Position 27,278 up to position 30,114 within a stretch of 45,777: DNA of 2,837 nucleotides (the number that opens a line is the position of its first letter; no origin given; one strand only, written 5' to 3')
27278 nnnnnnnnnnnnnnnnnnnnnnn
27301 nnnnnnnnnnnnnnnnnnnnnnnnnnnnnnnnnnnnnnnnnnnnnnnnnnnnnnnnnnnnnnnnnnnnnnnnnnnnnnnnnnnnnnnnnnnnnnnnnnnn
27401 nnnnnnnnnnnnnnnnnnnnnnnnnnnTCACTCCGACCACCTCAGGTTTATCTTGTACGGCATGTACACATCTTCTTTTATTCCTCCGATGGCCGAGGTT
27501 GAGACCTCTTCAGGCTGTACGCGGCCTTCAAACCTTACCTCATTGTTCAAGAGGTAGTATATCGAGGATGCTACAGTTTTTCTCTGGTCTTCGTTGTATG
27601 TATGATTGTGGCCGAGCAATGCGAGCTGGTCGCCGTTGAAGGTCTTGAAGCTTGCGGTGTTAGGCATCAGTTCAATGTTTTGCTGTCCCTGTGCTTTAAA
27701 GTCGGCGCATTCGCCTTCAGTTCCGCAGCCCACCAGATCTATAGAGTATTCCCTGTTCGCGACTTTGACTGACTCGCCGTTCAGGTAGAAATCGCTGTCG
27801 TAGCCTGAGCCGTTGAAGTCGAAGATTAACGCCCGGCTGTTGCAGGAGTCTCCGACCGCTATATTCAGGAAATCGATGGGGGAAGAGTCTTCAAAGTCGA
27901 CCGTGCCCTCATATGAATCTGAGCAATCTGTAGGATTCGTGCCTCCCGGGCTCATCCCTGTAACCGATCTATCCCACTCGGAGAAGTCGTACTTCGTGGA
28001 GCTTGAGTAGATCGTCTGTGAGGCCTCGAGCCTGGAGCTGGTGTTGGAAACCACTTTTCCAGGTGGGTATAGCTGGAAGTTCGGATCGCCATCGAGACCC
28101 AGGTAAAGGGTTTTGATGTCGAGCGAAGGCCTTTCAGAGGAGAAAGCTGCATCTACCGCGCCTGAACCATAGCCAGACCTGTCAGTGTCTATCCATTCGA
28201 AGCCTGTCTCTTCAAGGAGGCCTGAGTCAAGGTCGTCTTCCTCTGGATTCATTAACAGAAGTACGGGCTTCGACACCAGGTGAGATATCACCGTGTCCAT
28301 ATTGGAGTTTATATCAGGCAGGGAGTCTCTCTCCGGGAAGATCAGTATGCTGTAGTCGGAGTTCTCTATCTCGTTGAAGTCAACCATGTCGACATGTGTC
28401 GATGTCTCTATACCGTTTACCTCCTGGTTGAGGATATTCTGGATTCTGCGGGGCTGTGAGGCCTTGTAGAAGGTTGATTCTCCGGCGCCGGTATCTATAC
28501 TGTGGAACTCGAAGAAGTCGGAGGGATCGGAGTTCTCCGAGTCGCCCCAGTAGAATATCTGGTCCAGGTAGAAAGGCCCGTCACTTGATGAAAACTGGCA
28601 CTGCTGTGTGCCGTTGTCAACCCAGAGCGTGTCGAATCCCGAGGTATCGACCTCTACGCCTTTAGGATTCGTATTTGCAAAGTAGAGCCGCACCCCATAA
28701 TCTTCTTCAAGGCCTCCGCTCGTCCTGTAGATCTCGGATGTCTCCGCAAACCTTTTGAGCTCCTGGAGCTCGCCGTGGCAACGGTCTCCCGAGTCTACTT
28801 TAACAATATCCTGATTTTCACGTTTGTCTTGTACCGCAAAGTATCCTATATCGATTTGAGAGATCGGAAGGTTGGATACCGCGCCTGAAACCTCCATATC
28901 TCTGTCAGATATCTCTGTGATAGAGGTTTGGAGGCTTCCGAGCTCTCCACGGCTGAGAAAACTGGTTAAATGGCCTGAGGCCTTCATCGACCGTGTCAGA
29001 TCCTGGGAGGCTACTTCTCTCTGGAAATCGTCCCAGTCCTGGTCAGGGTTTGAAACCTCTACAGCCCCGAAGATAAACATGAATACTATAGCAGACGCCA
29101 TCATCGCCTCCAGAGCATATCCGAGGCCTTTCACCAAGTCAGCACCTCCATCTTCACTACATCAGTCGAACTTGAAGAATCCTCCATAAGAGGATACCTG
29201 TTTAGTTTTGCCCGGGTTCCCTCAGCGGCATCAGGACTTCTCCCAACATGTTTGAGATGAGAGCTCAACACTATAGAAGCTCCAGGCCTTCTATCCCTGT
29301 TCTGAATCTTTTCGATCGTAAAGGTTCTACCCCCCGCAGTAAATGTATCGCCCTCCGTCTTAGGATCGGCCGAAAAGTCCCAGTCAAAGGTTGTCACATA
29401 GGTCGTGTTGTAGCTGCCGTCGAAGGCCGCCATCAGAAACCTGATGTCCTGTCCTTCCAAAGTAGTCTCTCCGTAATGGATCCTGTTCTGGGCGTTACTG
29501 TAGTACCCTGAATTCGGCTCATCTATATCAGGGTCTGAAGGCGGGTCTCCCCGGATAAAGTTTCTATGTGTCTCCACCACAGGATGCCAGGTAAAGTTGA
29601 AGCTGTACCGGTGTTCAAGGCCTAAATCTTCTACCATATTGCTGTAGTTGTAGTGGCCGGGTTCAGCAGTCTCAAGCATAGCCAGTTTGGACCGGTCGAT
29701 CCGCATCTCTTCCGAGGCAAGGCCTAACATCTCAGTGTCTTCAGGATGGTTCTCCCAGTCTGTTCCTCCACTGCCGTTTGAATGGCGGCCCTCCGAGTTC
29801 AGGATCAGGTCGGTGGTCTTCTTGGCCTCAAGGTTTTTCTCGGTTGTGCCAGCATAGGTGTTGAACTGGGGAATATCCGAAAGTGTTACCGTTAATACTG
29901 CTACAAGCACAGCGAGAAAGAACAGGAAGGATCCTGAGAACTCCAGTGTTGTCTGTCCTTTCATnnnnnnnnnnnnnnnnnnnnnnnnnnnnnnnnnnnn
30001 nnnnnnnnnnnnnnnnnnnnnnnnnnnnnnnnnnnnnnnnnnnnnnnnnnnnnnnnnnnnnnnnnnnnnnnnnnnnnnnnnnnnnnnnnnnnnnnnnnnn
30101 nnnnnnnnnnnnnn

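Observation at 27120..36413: Eleven-gene Epd/Tad-like type IV pilus locus with seven prepilin-like genes and a split platform protein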

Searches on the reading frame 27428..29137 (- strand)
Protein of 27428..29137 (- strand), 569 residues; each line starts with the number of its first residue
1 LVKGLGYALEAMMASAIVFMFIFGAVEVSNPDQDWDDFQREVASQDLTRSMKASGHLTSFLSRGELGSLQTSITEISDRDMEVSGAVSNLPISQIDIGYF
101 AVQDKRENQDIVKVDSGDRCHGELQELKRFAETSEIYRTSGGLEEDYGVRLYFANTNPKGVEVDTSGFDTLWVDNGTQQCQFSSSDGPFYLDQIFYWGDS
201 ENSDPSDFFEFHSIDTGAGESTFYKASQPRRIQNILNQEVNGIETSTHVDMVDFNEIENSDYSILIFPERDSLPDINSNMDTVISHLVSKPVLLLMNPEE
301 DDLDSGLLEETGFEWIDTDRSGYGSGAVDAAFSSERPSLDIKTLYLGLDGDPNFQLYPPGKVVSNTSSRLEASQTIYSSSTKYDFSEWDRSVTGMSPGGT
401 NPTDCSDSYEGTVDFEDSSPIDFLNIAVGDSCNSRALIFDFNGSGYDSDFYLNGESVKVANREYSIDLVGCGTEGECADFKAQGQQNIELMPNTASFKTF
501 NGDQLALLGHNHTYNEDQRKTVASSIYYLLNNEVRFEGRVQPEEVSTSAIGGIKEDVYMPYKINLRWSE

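Call 3: search_protein_families(library=pfam, max_evalue=0.1, proteins=[window:27428-29137:-])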
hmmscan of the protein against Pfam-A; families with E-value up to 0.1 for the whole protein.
window:27428-29137:- (569 aa): 0 families

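Call 4: search_protein_families(library=ncbifam, max_evalue=0.1, proteins=[window:27428-29137:-])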
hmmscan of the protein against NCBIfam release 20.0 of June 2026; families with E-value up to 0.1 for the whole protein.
window:27428-29137:- (569 aa): 0 families

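Call 35: find_homologous_proteins(query=window:27428-29137:-, max_evalue=0.00001)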
Query window:27428-29137:- (569 aa): 38 proteins with E <= 0.00001 among 8000 candidates.
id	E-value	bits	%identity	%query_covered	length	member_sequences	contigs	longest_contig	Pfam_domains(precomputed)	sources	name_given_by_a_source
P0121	0.0e+0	1291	100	100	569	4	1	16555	-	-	-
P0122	7.5e-248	842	66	100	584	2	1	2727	-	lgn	-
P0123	4.8e-247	840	66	100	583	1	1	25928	-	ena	-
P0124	2.5e-246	837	66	100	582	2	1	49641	-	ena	-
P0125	9.3e-234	796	63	100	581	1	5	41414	-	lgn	-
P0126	3.7e-222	757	60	100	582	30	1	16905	-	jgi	jgi:hypothetical protein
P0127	2.6e-219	748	60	100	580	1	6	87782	-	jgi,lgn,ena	-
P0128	3.1e-184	632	51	100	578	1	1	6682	-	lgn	-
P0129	3.4e-184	632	51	100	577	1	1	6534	-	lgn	-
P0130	9.0e-173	594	50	100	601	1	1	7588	-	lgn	-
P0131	3.1e-159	550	47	100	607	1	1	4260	-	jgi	-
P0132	4.2e-158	546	45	100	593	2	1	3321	-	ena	-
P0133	1.8e-156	541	49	100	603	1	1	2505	-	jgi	-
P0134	3.2e-147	510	43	100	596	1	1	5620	-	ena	-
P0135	2.8e-141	490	44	100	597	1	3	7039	-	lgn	-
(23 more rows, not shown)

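Call 50: predict_structure(alignment_id=A1)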
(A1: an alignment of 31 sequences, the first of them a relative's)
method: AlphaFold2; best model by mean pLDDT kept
length: 569 residues; sequences in the alignment: 31
mean_pLDDT: 81.3   pTM: 0.76
mean pLDDT of the five models: 81.3, 80.0, 78.7, 72.8, 71.1
residues with pLDDT >= 90: 188; 70-90: 286; 50-70: 75; < 50: 20
segments of 3 or more residues with pLDDT < 50: 1-6, 23-30, 161-165
pLDDT, mean of each block of 10 residues (from residue 1): 49 60 46 67 80 81 73 68 75 85 93 84 71 80 87 74 58 74 79 86 84 87 93 91 84 91 94 95 92 94 90 81 71 88 92 91 70 79 86 85 81 88 89 88 81 87 85 84 83 86 91 93 93 68 76 78 80
secondary structure, 60 per line:
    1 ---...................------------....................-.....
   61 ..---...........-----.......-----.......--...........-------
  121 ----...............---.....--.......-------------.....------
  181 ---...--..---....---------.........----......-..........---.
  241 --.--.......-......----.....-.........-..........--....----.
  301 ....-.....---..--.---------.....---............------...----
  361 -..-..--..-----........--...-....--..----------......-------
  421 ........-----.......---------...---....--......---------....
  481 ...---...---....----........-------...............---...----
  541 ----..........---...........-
elements in order: H4-22 H35-54 H56-62 H66-76 E82-88 E94-100 E106-113 H125-130 E131-139 H143-147 E150-156 E170-174 E194-197 E207-215 E220-225 H227-236 E246-252 H254-259 E264-268 H270-278 H280-289 E292-295 H300-304 H306-310 E328-332 H336-347 E354-356 E376-383 E390-393 E408-413 E421-428 E434-440 E450-452 E456-459 E462-467 E477-483 E487-489 E493-496 E501-508 H516-530 E534-536 E545-554 E558-568

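Call 51: search_protein_families(library=pfam, alignment_id=A1, max_evalue=0.05)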
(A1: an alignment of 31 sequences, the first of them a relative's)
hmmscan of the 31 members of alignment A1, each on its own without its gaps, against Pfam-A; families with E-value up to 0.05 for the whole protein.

A. member 1, P0121 (569 aa): 0 families

B. families by the number of members that match (of 31 scanned): 3 families
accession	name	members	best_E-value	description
PF15366.11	DUF4597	1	0.013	Domain of unknown function (DUF4597)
PF23959.1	DUF7288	1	0.02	Family of unknown function (DUF7288)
PF13229.12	Beta_helix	1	0.042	Right handed beta helix region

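Call 58: fold_search(model_id=the predicted structure, library=pdb)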
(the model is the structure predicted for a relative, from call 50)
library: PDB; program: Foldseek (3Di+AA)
matches with E <= 10: 200; with E <= 0.001: 0
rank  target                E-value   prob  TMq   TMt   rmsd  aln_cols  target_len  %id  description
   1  4fbr                  2.6e-02  0.11  0.09  0.17  25.2       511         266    6  Crystal structure of the Myxococcus Xanthus hemagglutinin (MBHA) (released 2012-08-15)
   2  8hx9_B                3.5e-02  0.23  0.17  0.15  23.0       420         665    8  Crystal structure of 4-amino-4-deoxychorismate synthase from Streptomyces venezuelae with chorismate (released 2023-10-18)
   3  4fbo_A                1.0e-01  0.38  0.09  0.28   8.9       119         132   15  Crystal structure of the Pseudomonas fluorescens agglutinin (PFA) (released 2012-08-15)
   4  7umj                  1.2e-01  0.08  0.09  0.17  25.5       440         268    8  Crystal structure of recombinant Solieria filiformis lectin (rSfL) (released 2023-10-11)
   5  9auq_A                1.7e-01  0.30  0.09  0.28  13.7       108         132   16  Crystal structure of 4-Fluoro-tryptophan labeled Oscillatoria Agardhii agglutinin (released 2024-11-06)
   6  6lir_C                2.4e-01  0.03  0.06  0.13  22.1       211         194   11  crystal structure of chicken TCR for 2.0 (released 2020-11-18)
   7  7s9y                  3.2e-01  0.04  0.07  0.05  18.5       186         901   12  Helicobacter Hepaticus CcsBA Open Conformation (released 2021-12-22)
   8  7dc0_A                3.6e-01  0.13  0.09  0.28  20.8       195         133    9  Crystal structure of glycan-free Pseudomonas taiwanensis lectin (released 2021-04-28)
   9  4gk9_A                3.8e-01  0.08  0.09  0.16  17.4       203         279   12  Crystal structure of Burkholderia oklahomensis agglutinin (BOA) bound to 3a,6a-mannopentaose (released 2013-05-08)
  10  3obl_A                4.3e-01  0.21  0.09  0.28   8.8       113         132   16  Crystal structure of the potent anti-HIV cyanobacterial lectin from Oscillatoria Agardhii (released 2010-10-20)
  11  3u82_B                5.7e-01  0.02  0.06  0.09  21.4       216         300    9  Binding of herpes simplex virus glycoprotein D to nectin-1 exploits host cell adhesion (released 2012-03-21)
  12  4o9y_A                5.7e-01  0.01  0.09  0.04  20.4       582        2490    8  Crystal Structure of TcdA1 (released 2014-02-26)
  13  5fms_A                6.0e-01  0.18  0.18  0.39  14.9       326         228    9  mmIFT52 N-terminal domain (released 2016-03-09)
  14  1ep1_B                6.0e-01  0.05  0.09  0.15  15.2       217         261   13  CRYSTAL STRUCTURE OF LACTOCOCCUS LACTIS DIHYDROOROTATE DEHYDROGENASE B (released 2001-01-17)
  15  4xrw                  7.6e-01  0.01  0.07  0.11  26.3       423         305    7  Crystal structure of the di-domain ARO/CYC BexL from the BE-7585A biosynthetic pathway (released 2015-12-02)
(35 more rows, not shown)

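Call 91: search_protein_representatives(alignment_id=A1)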
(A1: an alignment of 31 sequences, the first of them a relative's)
Query: 31 sequences, 595 profile positions. Proteins with E-value up to 0.001 (for the whole library): 105; up to 1e-10: 81; up to 1e-30: 75. The best 105 are listed.
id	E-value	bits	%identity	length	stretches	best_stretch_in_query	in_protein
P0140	7.9e-246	834.1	-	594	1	1-595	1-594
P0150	1.2e-238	810.5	-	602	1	2-595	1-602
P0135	5.2e-224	762.1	-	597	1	1-595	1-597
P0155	1.7e-212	724.1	-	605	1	2-595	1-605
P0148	1.5e-207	707.7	-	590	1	2-595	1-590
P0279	1.3e-196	671.6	-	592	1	1-595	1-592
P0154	1.8e-191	654.7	-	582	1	2-595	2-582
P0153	1.8e-191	654.6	-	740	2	195-595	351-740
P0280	4.0e-191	653.5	-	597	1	1-595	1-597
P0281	1.1e-184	632.3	-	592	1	3-593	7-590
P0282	7.1e-184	629.5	-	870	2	1-329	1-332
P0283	1.1e-171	589.3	-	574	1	3-594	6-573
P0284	1.4e-167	575.7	-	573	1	2-594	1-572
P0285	2.0e-167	575.3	-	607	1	1-593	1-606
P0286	2.8e-164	564.8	-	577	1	1-593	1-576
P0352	1.2e-14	70.7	-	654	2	3-335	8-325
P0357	2.0e-08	50.2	-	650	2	1-319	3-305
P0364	1.0e-05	41.2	-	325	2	2-106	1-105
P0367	1.0e-04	37.9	-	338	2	2-99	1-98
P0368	1.1e-04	37.8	-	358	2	2-78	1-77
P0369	1.2e-04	37.6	-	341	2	2-100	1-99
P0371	3.5e-04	36.1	-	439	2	3-55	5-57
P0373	5.3e-04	35.6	-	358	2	2-100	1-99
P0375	5.6e-04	35.5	-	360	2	3-91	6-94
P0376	7.4e-04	35.1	-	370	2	3-107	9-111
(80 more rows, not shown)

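Call 92: search_protein_families(library=pfam, max_evalue=0.01, proteins=[P0364, P0367, P0368, P0369, P0373, P0375, P0376, P0352, P0357, P0371])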
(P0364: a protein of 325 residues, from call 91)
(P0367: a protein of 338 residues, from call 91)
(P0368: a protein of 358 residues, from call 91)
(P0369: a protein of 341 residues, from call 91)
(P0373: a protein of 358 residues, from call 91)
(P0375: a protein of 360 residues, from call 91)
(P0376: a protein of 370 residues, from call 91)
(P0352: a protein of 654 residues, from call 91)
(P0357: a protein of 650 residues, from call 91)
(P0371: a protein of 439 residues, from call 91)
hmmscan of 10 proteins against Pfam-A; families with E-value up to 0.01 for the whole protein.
P0364 (325 aa): 0 families

P0367 (338 aa): 1 family
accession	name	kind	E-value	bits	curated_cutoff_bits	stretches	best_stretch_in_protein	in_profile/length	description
PF23959.1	DUF7288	-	0.0024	18.7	27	1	7-85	6-78/184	Family of unknown function (DUF7288)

P0368 (358 aa): 1 family
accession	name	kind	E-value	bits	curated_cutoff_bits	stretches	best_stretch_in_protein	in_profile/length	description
PF23959.1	DUF7288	-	0.00063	20.6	27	1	8-67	7-73/184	Family of unknown function (DUF7288)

P0369 (341 aa): 0 families

P0373 (358 aa): 0 families

P0375 (360 aa): 1 family
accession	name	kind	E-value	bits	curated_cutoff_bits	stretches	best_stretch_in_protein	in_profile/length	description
PF23959.1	DUF7288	-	0.0095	16.8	27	0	12-74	7-74/184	Family of unknown function (DUF7288)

P0376 (370 aa): 0 families

P0352 (654 aa): 1 family
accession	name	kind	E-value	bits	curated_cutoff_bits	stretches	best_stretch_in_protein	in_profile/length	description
PF23959.1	DUF7288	-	0.00025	21.9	27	1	8-74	1-76/184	Family of unknown function (DUF7288)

P0357 (650 aa): 0 families

P0371 (439 aa): 0 families

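Call 100: fold_search(model_id=the predicted structure, library=viral)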
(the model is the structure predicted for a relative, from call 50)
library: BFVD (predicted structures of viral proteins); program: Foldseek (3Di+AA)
matches with E <= 10: 369; with E <= 0.001: 1
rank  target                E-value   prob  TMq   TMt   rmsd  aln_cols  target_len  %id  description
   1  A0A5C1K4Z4            8.9e-04  0.66  0.18  0.19  24.5       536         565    8  (no name in the UniProt tables at hand)
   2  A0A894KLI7            2.0e-03  0.03  0.06  0.04  36.5       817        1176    9  Nsp1 [Elemess virus]
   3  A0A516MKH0            1.5e-01  0.03  0.12  0.08  22.2       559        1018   11  (no name in the UniProt tables at hand)
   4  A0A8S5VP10            2.1e-01  0.09  0.06  0.06  12.6       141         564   14  (no name in the UniProt tables at hand)
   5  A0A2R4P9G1            2.4e-01  0.85  0.05  0.18   2.1        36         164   14  Uncharacterized protein [Pseudomonas phage vB_PaeP_130_113]
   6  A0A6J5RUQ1            2.5e-01  0.44  0.10  0.36   5.9       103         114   12  Carbon storage regulator [uncultured Caudovirales phage]
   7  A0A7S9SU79            3.0e-01  0.07  0.08  0.12  24.4       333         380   11  Uncharacterized protein [Virus NIOZ-UU159]
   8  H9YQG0                3.4e-01  0.07  0.09  0.23  17.6       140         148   16  (no name in the UniProt tables at hand)
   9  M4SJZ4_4              3.4e-01  0.01  0.08  0.05  26.9       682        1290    8  LamG-like jellyroll fold domain-containing protein (Fragment) [Synechococcus phage Syn30]
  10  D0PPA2                3.8e-01  0.03  0.09  0.11  19.2       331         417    9  dUTPase-related protein [Wood mouse herpesvirus]
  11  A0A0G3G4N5            3.8e-01  0.02  0.09  0.13  22.4       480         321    8  Interleukin-1-binding protein [Raccoon poxvirus]
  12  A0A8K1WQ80            4.0e-01  0.02  0.06  0.05  27.7       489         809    7  RdRp catalytic domain-containing protein (Fragment) [Riboviria sp.]
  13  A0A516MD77            4.0e-01  0.01  0.07  0.05  27.2       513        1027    9  (no name in the UniProt tables at hand)
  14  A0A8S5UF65            4.7e-01  0.03  0.08  0.08  33.3       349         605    8  Hydrolase [Myoviridae sp. ctcyQ27]
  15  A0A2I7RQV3            5.0e-01  0.41  0.10  0.28   5.4        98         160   10  (no name in the UniProt tables at hand)
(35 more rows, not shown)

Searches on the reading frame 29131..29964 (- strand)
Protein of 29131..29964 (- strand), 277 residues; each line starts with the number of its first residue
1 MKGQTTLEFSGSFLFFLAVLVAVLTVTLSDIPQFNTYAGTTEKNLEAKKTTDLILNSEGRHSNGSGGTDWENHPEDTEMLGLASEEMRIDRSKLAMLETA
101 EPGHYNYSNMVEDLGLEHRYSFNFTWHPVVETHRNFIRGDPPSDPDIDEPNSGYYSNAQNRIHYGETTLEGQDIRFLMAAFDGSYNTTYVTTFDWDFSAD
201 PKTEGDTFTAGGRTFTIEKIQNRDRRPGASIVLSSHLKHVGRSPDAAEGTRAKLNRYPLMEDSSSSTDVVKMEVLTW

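Call 3: search_protein_families(library=pfam, max_evalue=0.1, proteins=[window:29131-29964:-])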
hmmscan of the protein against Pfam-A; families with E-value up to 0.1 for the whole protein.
window:29131-29964:- (277 aa): 0 families

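Call 4: search_protein_families(library=ncbifam, max_evalue=0.1, proteins=[window:29131-29964:-])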
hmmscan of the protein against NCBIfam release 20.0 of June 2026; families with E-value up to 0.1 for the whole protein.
window:29131-29964:- (277 aa): 0 families

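Call 45: search_protein_families(library=pfam, alignment_id=A2, max_evalue=0.05)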
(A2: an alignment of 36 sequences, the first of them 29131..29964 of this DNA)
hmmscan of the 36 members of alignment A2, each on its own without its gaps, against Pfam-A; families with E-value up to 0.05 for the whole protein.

A. member 1, window:29131-29964:- (277 aa): 0 families

B. families by the number of members that match (of 36 scanned): 5 families
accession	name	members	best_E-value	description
PF23958.1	DUF7287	13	9.2e-06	Family of unknown function (DUF7287)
PF16334.10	DUF4964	1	0.021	Domain of unknown function (DUF4964)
PF21992.2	DUF6927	1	0.025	Domain of unknown function (DUF6927)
PF15872.10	SRTM1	1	0.027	Serine-rich and transmembrane domain-containing protein 1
PF00759.25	Glyco_hydro_9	1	0.029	Glycosyl hydrolase family 9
